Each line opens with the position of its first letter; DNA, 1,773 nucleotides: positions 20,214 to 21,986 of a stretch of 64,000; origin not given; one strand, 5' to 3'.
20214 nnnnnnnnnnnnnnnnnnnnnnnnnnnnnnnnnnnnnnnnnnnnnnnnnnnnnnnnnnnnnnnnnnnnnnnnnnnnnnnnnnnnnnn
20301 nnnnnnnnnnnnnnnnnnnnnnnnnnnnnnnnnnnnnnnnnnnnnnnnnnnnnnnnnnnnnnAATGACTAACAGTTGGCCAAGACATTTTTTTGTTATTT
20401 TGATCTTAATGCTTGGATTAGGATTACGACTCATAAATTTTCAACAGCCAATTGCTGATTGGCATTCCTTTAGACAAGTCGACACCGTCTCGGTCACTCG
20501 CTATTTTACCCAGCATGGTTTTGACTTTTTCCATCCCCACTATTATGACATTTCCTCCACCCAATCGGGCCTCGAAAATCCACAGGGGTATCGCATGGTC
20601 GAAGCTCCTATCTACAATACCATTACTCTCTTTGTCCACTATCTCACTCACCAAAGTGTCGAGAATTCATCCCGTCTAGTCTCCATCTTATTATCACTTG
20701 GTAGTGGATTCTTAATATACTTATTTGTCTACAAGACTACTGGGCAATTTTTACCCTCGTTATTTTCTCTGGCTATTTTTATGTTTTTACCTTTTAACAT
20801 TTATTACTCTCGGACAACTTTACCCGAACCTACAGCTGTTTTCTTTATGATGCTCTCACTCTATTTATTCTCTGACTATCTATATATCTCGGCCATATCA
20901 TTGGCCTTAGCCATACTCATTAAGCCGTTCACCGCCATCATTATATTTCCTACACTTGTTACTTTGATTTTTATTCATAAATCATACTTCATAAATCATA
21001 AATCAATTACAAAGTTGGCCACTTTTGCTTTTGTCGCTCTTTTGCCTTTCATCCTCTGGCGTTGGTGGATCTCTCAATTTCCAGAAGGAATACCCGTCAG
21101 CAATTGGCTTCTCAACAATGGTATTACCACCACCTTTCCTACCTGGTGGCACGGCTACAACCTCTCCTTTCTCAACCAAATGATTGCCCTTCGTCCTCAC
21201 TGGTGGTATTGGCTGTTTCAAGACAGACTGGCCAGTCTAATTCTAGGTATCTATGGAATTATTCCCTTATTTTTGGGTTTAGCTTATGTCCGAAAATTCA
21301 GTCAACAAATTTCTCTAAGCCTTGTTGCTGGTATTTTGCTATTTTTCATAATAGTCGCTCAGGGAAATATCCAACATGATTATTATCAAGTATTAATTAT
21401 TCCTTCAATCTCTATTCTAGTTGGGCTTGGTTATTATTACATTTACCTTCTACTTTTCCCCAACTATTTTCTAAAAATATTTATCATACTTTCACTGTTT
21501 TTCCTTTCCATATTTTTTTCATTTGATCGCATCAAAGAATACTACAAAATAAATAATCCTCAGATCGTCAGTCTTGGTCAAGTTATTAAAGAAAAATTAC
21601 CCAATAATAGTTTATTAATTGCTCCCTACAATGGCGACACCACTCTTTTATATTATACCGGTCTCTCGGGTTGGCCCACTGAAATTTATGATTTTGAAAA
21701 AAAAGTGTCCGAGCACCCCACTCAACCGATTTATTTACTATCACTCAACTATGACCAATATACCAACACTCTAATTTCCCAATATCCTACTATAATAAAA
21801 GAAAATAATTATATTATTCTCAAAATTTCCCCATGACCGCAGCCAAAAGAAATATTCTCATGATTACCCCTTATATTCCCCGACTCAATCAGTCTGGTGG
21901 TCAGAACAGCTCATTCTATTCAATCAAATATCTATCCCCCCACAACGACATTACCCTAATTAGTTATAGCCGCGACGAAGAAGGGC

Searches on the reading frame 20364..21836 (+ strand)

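Call 51: search_protein_families(library=pfam, max_evalue=1e-10, proteins=[window:20364-21836:+])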
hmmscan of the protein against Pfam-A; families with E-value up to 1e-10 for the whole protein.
window:20364-21836:+ (490 aa): 0 families

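Call 67: search_protein_families(library=pfam, max_evalue=0.001, proteins=[window:20364-21836:+])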
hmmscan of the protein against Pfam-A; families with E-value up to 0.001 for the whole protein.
window:20364-21836:+ (490 aa): 2 families
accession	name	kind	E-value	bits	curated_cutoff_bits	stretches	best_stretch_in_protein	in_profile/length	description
PF13231.12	PMT_2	-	6.4e-07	30.2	26.1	1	81-232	3-160/160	Dolichyl-phosphate-mannose-protein mannosyltransferase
PF02366.24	PMT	-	0.00024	21.2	22.7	1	91-231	73-232/245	Dolichyl-phosphate-mannose-protein mannosyltransferase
